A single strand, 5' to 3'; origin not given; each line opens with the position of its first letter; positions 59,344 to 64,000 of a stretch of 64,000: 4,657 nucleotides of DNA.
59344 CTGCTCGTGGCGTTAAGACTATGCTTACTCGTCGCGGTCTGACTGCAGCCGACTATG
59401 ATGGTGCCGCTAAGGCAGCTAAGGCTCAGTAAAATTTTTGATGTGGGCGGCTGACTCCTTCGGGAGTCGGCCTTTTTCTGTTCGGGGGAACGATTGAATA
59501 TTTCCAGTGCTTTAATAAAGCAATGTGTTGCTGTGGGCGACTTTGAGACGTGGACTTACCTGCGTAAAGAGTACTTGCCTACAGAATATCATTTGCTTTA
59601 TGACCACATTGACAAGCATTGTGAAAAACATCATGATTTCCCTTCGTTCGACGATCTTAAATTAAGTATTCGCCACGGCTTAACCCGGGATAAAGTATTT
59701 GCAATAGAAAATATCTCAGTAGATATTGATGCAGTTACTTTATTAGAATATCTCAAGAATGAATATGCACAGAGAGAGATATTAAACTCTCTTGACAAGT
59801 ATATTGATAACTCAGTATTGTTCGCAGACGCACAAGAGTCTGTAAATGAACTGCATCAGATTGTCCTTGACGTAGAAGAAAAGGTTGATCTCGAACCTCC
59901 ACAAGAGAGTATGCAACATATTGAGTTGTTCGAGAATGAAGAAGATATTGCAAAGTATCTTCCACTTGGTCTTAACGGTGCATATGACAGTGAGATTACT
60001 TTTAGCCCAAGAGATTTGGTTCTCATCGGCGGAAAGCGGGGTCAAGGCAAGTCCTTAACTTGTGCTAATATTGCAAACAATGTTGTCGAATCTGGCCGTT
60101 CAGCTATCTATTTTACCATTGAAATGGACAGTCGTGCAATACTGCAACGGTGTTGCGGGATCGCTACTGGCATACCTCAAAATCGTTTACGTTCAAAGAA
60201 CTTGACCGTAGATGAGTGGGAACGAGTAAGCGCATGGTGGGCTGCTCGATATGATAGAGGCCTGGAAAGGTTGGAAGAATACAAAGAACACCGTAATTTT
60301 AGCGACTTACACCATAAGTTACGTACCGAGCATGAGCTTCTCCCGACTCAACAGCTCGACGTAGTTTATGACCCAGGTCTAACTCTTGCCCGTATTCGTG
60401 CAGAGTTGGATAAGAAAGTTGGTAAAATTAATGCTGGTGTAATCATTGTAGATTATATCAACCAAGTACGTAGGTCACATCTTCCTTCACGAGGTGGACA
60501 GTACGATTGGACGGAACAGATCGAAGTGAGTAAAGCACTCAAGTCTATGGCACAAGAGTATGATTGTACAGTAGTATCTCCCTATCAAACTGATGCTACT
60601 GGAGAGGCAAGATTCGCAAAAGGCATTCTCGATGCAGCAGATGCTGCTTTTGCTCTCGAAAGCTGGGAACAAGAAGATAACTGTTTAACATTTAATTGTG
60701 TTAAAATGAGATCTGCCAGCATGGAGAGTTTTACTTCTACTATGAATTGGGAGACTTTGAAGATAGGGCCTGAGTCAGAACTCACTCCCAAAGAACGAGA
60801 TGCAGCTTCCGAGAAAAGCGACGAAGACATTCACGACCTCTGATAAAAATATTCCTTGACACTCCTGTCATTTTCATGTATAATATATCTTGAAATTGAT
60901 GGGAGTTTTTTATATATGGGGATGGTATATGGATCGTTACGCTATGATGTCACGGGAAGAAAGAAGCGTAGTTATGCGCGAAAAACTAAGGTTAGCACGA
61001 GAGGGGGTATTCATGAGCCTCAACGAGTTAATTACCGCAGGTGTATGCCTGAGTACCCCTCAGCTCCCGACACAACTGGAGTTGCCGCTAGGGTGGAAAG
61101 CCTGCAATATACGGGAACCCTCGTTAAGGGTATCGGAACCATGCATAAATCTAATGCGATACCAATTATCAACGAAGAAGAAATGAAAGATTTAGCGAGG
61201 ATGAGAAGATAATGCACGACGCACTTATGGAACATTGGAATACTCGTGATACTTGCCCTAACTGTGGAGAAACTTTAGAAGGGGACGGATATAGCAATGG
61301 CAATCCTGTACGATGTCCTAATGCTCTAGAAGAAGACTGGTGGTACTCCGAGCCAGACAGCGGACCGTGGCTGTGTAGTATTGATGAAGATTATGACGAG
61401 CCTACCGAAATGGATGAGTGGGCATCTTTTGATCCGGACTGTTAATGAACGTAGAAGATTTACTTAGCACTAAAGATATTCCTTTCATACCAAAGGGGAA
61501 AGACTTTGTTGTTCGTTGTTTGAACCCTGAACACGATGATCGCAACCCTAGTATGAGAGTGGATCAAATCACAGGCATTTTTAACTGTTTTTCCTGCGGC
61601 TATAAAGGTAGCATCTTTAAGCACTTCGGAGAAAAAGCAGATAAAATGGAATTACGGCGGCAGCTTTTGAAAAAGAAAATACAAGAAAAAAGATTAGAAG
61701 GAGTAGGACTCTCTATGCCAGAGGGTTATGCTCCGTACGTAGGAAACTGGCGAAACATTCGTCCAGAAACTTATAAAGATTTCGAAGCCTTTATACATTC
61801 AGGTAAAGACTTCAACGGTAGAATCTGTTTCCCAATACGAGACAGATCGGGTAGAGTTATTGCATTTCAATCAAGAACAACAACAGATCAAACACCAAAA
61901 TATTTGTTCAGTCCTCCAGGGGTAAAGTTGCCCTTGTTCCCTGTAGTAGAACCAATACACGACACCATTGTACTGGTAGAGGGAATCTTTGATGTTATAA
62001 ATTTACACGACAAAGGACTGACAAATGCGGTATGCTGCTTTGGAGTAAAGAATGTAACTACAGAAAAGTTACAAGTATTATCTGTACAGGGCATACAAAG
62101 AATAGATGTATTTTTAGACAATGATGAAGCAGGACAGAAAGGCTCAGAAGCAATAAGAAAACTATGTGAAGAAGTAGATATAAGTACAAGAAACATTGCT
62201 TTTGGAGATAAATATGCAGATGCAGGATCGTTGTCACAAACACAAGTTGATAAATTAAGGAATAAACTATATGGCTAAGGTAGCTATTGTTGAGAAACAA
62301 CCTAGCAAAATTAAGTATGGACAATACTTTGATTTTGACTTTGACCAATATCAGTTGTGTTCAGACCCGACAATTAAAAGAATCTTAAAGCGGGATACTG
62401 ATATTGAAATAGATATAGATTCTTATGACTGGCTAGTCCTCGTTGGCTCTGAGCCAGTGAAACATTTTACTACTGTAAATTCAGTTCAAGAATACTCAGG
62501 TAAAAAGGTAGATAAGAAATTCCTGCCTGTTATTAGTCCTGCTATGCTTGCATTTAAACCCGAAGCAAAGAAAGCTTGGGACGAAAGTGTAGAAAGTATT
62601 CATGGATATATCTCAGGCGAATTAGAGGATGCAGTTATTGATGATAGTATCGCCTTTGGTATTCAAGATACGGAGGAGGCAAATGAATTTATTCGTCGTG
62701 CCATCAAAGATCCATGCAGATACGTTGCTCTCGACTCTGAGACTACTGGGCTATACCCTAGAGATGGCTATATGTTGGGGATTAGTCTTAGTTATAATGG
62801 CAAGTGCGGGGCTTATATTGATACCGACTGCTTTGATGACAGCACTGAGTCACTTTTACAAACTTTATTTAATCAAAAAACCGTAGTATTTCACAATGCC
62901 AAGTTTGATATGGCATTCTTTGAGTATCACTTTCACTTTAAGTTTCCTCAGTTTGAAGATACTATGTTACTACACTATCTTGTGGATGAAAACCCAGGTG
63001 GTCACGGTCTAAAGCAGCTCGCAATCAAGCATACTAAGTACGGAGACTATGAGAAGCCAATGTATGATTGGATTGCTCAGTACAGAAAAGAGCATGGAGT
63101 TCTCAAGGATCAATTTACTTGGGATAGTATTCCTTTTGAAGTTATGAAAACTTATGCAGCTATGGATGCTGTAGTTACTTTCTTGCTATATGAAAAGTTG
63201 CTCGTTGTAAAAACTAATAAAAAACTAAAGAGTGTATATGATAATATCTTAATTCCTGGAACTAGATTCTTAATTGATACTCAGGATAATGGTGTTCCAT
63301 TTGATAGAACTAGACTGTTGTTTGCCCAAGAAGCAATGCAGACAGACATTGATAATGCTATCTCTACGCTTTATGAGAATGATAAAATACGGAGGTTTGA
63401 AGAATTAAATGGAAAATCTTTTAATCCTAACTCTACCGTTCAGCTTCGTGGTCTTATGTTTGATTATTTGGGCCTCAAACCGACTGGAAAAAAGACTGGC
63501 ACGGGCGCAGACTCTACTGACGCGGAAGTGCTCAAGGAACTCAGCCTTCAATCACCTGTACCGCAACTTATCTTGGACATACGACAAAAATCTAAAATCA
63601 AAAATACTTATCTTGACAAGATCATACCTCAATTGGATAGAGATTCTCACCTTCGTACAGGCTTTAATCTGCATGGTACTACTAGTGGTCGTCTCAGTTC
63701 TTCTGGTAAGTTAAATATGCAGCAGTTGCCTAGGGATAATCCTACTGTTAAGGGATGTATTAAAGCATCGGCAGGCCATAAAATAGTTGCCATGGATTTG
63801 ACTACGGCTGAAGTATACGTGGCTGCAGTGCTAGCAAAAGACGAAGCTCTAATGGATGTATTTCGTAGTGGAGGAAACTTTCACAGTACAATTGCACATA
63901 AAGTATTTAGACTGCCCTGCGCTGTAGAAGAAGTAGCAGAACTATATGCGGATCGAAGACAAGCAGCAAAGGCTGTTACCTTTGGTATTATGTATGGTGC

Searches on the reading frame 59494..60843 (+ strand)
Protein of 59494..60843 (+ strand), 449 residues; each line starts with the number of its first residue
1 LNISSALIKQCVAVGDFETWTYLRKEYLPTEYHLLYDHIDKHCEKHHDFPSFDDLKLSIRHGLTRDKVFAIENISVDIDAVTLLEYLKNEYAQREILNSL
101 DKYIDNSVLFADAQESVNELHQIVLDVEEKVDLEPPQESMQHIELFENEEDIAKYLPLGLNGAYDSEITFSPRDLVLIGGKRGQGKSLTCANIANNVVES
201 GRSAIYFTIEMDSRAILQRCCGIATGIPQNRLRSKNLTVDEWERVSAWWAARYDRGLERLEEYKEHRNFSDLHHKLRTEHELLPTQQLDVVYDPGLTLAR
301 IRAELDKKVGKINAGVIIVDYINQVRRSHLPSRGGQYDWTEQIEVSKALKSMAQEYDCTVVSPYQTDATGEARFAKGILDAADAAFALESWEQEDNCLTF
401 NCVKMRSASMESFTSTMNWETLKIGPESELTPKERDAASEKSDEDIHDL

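Call 39: search_protein_families(library=phrogs, proteins=[window:59494-60843:+], max_evalue=0.00001)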
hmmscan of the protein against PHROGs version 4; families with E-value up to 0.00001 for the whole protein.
window:59494-60843:+ (449 aa): 3 families
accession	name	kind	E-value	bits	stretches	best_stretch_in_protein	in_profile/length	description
phrog_19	-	DNA, RNA and nucleotide metabolism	3.9e-46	159.2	1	5-432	165-586/621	DnaB-like replicative helicase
phrog_243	-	DNA, RNA and nucleotide metabolism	2e-15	57.5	1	148-366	10-191/273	DnaB-like replicative helicase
phrog_239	-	DNA, RNA and nucleotide metabolism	1.6e-08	35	1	171-365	356-516/801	DNA primase/helicase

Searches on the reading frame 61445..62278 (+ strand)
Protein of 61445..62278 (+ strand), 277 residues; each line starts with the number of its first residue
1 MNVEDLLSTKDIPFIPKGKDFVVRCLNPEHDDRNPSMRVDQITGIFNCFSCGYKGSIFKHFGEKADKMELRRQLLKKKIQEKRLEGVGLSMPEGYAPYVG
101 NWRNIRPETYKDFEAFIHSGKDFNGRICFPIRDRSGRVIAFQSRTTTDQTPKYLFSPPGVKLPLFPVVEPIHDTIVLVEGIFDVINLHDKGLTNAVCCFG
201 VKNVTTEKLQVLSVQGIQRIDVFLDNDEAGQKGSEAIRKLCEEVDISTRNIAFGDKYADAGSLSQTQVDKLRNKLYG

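Call 84: search_protein_families(library=pfam, proteins=[window:61445-62278:+], max_evalue=0.001)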
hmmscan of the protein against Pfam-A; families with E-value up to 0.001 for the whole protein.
window:61445-62278:+ (277 aa): 5 families
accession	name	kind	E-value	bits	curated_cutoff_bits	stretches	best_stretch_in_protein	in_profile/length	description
PF13155.12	Toprim_2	-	1.2e-10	42.1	22.1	1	176-252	1-77/88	Toprim-like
PF01807.25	Zn_ribbon_DnaG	-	3.2e-10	40.1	24.9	1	3-70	15-78/98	CHC2 zinc finger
PF08275.17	DNAG_N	-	3.1e-09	37.4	26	1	122-157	74-110/128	DNA primase catalytic core, N-terminal domain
PF13662.12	Toprim_4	-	1e-08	35.7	25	1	173-247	1-80/85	Toprim domain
PF13362.12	Toprim_3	-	3.7e-07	30.9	27.2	1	175-251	2-77/95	Toprim domain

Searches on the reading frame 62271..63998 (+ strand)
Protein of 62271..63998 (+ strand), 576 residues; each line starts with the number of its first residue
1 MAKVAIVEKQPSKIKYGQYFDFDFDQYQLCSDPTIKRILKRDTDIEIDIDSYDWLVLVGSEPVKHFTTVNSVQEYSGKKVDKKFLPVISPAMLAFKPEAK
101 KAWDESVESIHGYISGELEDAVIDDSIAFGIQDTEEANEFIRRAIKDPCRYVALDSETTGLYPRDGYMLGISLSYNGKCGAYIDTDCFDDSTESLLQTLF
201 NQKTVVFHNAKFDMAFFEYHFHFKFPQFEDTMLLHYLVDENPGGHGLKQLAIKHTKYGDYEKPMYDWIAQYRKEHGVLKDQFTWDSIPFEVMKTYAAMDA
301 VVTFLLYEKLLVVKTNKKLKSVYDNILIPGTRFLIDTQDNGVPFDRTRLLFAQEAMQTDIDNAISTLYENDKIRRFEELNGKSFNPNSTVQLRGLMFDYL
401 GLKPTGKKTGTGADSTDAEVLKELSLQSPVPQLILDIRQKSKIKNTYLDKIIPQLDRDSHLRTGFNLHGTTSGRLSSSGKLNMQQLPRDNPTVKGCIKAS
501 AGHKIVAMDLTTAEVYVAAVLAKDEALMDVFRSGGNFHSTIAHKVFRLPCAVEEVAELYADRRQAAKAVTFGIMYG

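Call 39: search_protein_families(library=phrogs, proteins=[window:62271-63998:+], max_evalue=0.00001)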
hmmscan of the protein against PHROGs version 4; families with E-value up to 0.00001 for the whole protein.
window:62271-63998:+ (576 aa): 5 families
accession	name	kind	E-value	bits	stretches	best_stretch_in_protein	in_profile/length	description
phrog_17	-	DNA, RNA and nucleotide metabolism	3.9e-102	344.2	1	24-576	538-1075/1445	DNA polymerase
phrog_12241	-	DNA, RNA and nucleotide metabolism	2.7e-26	93.6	1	149-487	127-494/502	DNA polymerase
phrog_2573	-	DNA, RNA and nucleotide metabolism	2.3e-11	44.5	1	493-576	5-99/336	DNA polymerase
phrog_10285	-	DNA, RNA and nucleotide metabolism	2.4e-07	31.1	1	488-568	40-117/321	DNA polymerase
phrog_23226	-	DNA, RNA and nucleotide metabolism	6.7e-07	29.1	1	382-547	211-383/611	DNA polymerase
